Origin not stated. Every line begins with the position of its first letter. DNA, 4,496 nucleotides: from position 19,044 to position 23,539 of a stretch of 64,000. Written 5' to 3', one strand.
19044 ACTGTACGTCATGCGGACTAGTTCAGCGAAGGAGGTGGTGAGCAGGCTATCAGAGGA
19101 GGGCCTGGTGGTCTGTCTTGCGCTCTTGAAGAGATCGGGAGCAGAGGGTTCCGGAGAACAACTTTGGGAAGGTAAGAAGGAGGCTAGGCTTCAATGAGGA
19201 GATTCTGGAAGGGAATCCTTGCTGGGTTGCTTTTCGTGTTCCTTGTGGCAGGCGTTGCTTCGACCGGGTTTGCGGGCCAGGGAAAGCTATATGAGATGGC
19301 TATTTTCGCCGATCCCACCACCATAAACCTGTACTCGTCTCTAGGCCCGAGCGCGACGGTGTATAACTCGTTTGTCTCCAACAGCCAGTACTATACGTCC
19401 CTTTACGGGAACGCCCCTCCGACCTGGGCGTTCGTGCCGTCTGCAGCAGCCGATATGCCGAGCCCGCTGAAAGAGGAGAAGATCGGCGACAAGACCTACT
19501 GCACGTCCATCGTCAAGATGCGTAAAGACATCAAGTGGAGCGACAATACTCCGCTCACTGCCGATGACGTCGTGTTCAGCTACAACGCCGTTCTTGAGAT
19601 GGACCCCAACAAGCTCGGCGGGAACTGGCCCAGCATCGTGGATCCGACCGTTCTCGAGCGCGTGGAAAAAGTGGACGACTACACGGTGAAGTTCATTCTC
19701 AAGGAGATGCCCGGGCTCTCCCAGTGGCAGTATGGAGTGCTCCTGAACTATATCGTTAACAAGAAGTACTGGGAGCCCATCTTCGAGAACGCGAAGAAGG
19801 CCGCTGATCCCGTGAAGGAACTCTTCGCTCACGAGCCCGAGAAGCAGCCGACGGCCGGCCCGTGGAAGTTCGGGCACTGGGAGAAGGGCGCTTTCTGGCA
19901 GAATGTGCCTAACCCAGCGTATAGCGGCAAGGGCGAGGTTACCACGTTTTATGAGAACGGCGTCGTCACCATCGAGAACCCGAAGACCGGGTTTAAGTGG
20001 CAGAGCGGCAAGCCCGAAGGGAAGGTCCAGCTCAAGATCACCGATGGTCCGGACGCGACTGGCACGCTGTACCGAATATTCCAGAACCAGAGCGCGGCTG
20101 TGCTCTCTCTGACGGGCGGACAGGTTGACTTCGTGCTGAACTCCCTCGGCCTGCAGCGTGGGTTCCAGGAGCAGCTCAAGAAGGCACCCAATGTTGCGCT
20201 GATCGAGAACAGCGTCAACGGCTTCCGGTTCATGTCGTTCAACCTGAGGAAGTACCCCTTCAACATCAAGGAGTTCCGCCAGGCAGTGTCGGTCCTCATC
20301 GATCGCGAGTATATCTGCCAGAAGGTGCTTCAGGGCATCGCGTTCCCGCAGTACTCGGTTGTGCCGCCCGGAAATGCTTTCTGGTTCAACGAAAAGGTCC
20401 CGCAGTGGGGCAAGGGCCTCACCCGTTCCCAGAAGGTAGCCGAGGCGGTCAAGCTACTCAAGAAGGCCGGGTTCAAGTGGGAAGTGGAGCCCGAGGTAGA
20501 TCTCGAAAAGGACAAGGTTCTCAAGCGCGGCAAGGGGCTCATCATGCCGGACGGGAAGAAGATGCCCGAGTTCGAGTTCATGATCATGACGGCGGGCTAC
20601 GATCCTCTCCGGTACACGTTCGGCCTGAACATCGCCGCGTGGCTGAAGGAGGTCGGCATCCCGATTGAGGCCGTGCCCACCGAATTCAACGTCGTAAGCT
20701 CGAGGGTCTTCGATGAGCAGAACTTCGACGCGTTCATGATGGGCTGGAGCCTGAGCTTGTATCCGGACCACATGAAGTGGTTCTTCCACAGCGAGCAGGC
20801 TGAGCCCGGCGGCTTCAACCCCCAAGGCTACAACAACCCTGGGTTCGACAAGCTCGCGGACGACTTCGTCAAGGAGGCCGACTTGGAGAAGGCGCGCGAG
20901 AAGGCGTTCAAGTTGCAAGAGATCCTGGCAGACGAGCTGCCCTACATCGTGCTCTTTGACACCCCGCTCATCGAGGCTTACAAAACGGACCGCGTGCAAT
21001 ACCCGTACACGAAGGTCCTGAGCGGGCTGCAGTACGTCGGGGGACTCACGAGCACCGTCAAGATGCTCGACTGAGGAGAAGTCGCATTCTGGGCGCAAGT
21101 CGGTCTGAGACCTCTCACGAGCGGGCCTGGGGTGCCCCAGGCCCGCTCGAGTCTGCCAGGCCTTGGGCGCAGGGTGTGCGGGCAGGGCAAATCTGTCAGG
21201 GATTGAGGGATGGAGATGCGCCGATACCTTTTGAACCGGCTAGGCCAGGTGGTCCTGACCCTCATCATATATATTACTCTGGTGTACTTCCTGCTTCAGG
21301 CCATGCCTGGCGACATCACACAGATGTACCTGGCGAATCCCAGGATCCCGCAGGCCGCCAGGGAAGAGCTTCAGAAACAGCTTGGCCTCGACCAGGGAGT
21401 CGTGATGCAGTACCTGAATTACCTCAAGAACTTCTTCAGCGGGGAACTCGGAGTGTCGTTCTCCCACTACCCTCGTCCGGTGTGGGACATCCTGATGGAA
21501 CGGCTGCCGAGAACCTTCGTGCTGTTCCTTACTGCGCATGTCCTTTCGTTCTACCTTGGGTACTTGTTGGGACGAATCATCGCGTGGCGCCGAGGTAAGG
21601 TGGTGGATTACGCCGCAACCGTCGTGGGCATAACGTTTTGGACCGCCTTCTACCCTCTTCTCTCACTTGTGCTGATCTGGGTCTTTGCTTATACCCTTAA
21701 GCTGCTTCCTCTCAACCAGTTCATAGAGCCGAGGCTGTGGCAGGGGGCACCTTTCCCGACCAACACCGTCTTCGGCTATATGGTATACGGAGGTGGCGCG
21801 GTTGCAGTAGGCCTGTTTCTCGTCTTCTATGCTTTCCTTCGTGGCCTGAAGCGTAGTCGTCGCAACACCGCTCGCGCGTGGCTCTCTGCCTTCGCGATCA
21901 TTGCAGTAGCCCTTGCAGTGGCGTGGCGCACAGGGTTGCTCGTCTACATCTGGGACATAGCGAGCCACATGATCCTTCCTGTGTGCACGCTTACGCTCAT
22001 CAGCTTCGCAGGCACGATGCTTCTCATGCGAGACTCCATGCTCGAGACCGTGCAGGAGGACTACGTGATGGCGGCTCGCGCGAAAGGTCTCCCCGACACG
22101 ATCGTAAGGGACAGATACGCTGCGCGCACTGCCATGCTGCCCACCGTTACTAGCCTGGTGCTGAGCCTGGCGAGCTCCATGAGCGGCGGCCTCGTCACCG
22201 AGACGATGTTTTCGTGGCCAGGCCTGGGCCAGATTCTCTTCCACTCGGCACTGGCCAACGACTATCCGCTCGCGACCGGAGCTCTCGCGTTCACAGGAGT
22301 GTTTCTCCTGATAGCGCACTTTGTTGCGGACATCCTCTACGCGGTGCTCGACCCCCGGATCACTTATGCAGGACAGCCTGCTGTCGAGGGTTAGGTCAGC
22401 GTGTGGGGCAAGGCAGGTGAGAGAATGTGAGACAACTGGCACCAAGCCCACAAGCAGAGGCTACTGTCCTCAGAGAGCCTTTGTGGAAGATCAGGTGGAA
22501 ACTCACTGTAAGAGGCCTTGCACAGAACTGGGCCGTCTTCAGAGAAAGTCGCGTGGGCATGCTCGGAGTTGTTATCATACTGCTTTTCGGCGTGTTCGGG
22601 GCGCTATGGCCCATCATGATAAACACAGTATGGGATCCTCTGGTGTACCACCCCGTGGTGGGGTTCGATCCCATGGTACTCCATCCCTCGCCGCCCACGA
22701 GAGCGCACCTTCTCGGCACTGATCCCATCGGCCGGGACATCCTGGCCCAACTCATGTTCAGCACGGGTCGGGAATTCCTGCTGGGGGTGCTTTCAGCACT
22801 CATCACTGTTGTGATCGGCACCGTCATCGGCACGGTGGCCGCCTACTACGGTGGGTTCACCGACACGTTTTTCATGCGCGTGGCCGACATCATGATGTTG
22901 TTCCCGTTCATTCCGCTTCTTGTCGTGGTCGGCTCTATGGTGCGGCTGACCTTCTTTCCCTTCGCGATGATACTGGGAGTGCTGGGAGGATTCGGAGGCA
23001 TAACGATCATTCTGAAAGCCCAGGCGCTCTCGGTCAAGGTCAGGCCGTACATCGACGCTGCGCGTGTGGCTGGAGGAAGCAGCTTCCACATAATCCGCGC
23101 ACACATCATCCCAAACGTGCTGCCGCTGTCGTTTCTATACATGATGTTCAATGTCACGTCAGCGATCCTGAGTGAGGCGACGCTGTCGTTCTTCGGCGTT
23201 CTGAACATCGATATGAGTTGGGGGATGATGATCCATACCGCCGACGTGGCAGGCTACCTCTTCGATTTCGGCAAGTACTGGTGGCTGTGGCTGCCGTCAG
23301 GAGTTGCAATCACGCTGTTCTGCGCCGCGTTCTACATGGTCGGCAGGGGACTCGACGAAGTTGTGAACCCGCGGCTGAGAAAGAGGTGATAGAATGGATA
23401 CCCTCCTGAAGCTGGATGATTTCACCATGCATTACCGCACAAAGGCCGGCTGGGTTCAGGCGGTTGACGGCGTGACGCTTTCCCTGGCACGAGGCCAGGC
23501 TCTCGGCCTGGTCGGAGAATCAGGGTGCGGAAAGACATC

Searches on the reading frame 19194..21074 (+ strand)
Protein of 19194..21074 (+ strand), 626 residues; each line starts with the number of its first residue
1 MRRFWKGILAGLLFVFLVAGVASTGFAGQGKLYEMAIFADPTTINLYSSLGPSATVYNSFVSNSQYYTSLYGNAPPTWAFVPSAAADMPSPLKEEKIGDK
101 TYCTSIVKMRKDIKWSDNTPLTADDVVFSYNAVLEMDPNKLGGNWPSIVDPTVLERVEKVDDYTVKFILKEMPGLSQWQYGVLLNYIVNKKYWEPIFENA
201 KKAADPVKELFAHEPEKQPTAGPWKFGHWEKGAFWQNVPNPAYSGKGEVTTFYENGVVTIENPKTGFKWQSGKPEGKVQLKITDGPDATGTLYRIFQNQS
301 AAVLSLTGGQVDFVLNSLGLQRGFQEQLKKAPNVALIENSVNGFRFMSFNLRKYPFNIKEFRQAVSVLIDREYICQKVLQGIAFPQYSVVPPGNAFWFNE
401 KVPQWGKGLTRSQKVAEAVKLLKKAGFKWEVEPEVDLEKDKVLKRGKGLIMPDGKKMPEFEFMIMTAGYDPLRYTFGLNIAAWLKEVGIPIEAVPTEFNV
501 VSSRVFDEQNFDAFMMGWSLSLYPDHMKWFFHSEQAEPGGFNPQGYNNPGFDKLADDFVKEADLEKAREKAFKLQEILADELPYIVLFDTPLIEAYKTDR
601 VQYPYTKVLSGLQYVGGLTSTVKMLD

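Call 77: search_protein_families(library=pfam, proteins=[window:19194-21074:+], max_evalue=0.00001)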
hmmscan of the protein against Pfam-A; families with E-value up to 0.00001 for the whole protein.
window:19194-21074:+ (626 aa): 1 family
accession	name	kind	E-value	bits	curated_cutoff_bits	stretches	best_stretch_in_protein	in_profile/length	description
PF00496.27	SBP_bac_5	-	1.5e-52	179.4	32.4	1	106-528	20-355/368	Bacterial extracellular solute-binding proteins, family 5 Middle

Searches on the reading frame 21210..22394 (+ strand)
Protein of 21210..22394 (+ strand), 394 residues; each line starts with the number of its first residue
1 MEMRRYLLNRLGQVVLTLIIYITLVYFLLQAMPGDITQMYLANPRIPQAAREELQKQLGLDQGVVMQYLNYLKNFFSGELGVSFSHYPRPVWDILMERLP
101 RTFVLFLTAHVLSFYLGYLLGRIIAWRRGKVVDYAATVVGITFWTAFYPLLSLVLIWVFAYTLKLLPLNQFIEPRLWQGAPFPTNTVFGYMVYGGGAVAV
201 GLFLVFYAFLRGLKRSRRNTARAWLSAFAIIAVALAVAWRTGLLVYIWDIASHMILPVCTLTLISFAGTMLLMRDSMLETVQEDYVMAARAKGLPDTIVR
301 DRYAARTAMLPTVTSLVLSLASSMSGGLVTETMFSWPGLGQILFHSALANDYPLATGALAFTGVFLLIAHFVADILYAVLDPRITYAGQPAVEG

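Call 77: search_protein_families(library=pfam, proteins=[window:21210-22394:+], max_evalue=0.00001)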
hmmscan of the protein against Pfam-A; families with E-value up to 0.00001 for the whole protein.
window:21210-22394:+ (394 aa): 2 families
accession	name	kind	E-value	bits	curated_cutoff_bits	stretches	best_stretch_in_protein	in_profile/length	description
PF00528.27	BPD_transp_1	-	3.2e-27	95.9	26.4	1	215-385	10-183/184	Binding-protein-dependent transport system inner membrane component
PF19300.4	BPD_transp_1_N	-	1.2e-12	48.5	23.8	1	3-105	1-113/114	Binding-prot-dependent transport system membrane comp, N-term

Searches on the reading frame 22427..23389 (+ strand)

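Call 77: search_protein_families(library=pfam, proteins=[window:22427-23389:+], max_evalue=0.00001)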
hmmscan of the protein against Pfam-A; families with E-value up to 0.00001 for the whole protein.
window:22427-23389:+ (320 aa): 1 family
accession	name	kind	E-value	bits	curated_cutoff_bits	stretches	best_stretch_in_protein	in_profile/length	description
PF00528.27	BPD_transp_1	-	3.8e-19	69.6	26.4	1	131-319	1-184/184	Binding-protein-dependent transport system inner membrane component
